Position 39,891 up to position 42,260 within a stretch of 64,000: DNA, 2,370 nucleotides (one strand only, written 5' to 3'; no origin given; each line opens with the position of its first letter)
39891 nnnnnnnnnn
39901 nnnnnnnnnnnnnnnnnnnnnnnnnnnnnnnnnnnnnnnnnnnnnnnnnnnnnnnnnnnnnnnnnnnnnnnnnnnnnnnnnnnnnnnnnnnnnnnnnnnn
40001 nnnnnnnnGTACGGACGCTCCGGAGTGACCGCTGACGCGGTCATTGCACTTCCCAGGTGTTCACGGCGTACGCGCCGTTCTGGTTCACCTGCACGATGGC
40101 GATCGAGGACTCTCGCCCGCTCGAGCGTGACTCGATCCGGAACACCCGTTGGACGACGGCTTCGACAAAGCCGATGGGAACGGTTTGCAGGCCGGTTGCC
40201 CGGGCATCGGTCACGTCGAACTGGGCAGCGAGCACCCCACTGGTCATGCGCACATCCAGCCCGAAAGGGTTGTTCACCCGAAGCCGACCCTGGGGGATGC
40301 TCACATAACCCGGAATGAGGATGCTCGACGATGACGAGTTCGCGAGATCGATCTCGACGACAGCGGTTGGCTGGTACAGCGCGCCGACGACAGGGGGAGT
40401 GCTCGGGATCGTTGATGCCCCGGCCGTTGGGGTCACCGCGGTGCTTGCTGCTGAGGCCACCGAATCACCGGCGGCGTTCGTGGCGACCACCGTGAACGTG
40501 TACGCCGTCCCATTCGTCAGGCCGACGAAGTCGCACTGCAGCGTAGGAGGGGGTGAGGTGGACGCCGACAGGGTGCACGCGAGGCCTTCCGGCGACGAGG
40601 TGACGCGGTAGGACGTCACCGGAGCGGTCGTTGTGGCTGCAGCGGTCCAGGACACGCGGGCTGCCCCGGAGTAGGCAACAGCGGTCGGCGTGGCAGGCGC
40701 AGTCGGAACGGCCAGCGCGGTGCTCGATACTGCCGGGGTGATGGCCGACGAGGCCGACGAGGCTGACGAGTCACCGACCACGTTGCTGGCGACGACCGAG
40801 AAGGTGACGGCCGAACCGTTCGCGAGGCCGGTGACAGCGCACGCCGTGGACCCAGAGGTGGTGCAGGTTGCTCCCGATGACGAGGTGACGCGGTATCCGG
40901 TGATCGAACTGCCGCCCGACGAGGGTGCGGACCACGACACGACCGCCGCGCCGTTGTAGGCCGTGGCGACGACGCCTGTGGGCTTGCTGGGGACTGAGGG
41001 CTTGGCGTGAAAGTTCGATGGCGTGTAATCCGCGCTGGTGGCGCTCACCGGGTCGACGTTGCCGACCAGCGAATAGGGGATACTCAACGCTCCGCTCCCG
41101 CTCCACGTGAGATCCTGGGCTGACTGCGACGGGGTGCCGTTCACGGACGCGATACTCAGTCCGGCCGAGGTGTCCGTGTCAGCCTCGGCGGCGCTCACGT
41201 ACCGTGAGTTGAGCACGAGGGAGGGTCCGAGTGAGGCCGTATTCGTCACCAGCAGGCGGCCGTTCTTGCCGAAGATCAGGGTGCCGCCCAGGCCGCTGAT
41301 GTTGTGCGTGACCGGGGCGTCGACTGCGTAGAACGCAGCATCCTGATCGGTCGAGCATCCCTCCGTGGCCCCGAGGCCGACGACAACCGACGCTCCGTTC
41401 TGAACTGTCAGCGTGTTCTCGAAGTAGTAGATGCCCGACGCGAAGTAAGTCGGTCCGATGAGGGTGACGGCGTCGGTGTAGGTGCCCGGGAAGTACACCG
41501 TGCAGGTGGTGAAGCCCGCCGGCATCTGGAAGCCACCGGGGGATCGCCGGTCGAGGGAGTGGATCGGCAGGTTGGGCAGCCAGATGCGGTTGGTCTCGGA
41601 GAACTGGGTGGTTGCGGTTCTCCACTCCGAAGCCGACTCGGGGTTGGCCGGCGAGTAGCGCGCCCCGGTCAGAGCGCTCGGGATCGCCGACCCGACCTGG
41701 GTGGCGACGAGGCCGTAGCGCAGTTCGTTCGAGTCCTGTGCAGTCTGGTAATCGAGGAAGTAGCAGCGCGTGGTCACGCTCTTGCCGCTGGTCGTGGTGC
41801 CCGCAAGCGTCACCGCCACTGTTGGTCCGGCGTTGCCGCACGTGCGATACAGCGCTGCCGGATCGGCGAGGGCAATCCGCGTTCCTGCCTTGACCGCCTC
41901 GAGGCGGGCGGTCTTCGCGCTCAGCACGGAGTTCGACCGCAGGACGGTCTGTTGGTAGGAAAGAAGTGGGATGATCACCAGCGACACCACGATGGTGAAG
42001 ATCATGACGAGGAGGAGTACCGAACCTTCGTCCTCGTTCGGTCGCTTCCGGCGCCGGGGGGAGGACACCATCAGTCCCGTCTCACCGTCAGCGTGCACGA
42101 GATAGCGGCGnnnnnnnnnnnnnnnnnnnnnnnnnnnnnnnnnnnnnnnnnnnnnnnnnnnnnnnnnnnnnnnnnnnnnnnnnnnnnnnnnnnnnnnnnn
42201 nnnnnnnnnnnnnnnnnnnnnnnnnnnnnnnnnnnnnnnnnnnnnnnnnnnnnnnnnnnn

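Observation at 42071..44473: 800-aa modular pilin: a prepilin N-terminus grafted onto a vWA/MIDAS domain plus a large unassigned C-terminal region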

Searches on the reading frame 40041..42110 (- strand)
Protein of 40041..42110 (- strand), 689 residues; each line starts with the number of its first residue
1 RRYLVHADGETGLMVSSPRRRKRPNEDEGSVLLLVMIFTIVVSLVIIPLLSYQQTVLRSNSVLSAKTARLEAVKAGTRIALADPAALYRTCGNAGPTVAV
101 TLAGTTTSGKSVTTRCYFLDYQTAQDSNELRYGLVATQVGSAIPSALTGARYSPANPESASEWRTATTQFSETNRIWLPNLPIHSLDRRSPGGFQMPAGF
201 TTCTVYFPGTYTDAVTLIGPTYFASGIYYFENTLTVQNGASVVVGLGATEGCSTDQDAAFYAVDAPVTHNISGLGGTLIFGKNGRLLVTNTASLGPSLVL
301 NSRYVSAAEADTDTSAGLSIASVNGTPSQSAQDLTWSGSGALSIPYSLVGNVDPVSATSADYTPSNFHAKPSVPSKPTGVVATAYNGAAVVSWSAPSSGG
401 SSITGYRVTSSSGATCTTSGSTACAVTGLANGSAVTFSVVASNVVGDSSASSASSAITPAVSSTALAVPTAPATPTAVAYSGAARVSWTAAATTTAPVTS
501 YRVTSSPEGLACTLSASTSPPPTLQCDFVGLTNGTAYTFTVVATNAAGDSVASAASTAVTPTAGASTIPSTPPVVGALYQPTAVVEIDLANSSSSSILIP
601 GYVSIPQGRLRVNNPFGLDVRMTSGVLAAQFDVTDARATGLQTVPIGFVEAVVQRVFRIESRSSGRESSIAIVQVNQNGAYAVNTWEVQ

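Call 3: search_protein_families(library=pfam, proteins=[window:40041-42110:-], max_evalue=0.1)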
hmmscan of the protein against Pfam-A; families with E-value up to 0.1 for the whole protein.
window:40041-42110:- (689 aa): 3 families
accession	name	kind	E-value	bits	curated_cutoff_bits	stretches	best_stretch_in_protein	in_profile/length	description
PF00041.27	fn3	-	9.4e-21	74.3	25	2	483-557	15-82/84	Fibronectin type III domain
PF25059.1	FN3_DSCAM-DSCAML_C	-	0.00065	20.4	39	1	497-562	19-83/89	DSCAM/DSCAML C-terminal Fn3-like domain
PF16656.11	Pur_ac_phosph_N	-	0.0038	18.2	30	1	481-546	12-83/93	Purple acid Phosphatase, N-terminal domain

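Call 4: search_protein_families(library=ncbifam, proteins=[window:40041-42110:-], max_evalue=0.1)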
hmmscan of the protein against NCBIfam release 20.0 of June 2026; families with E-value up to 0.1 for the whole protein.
window:40041-42110:- (689 aa): 2 families
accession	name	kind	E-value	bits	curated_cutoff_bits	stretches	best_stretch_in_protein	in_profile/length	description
NF045522.1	MXAN_2561_fam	equivalog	7.1e-06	25.7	150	1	469-563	169-260/304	MXAN_2561 family MXYO-CTERM-anchored protein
NF041611.1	exoglucan_CbhB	equivalog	0.0004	18.5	1950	2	349-462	776-889/997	exoglucanase CbhB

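Call 40: search_protein_families(library=pfam, proteins=[window:40041-42071:-], max_evalue=0.01)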
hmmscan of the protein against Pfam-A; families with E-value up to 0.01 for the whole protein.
window:40041-42071:- (676 aa): 3 families
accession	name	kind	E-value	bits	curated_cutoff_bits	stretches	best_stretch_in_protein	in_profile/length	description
PF00041.27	fn3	-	8.9e-21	74.3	25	2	470-544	15-82/84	Fibronectin type III domain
PF25059.1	FN3_DSCAM-DSCAML_C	-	0.00061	20.5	39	0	484-549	19-83/89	DSCAM/DSCAML C-terminal Fn3-like domain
PF16656.11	Pur_ac_phosph_N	-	0.0035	18.3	30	0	468-533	12-83/93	Purple acid Phosphatase, N-terminal domain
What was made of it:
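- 40041..42071 (-): Downstream cassette gene: a 676-aa pilin-like protein with a class-III-like signal lacking Glu5 (NEDEG|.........), an unassigned central region, and two FN3 domains. Its ATG shares one base with the TGA of the vWA pilin gene. Pfam fn3, two stretches, E 8.9e-21 (call 40).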

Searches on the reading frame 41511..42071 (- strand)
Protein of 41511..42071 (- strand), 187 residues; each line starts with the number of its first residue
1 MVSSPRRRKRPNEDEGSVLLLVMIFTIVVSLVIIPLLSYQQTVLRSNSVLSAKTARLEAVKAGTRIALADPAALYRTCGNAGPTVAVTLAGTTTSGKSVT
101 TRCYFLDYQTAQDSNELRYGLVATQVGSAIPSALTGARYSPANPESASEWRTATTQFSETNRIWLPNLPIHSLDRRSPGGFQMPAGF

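Call 58: search_protein_families(library=pfam, proteins=[window:41511-42071:-], max_evalue=10)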
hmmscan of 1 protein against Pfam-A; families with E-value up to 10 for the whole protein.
seq(187 aa): 1 family
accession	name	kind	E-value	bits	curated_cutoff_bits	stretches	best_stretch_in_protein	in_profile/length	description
PF17923.6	TetR_C_18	-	0.084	13.7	33.1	1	55-88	14-47/113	Tetracyclin repressor-like, C-terminal domain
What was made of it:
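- On PilX_N / GspK-like Glu5-less tip pilin (the downstream 676-aa neighbour): Pfam PilX_N is not detected even at E<=10 (call 58).
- Closest known: GspK/PilX-type Glu5-less tip. Different: Pfam PilX_N is not detected in the neighbour (call 58).
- Checked: Pfam does not detect PilX_N in the downstream protein, even at E<=10 (call 58).
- Tried and rejected: Pfam PilX_N was not found in the neighbour (call 58).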
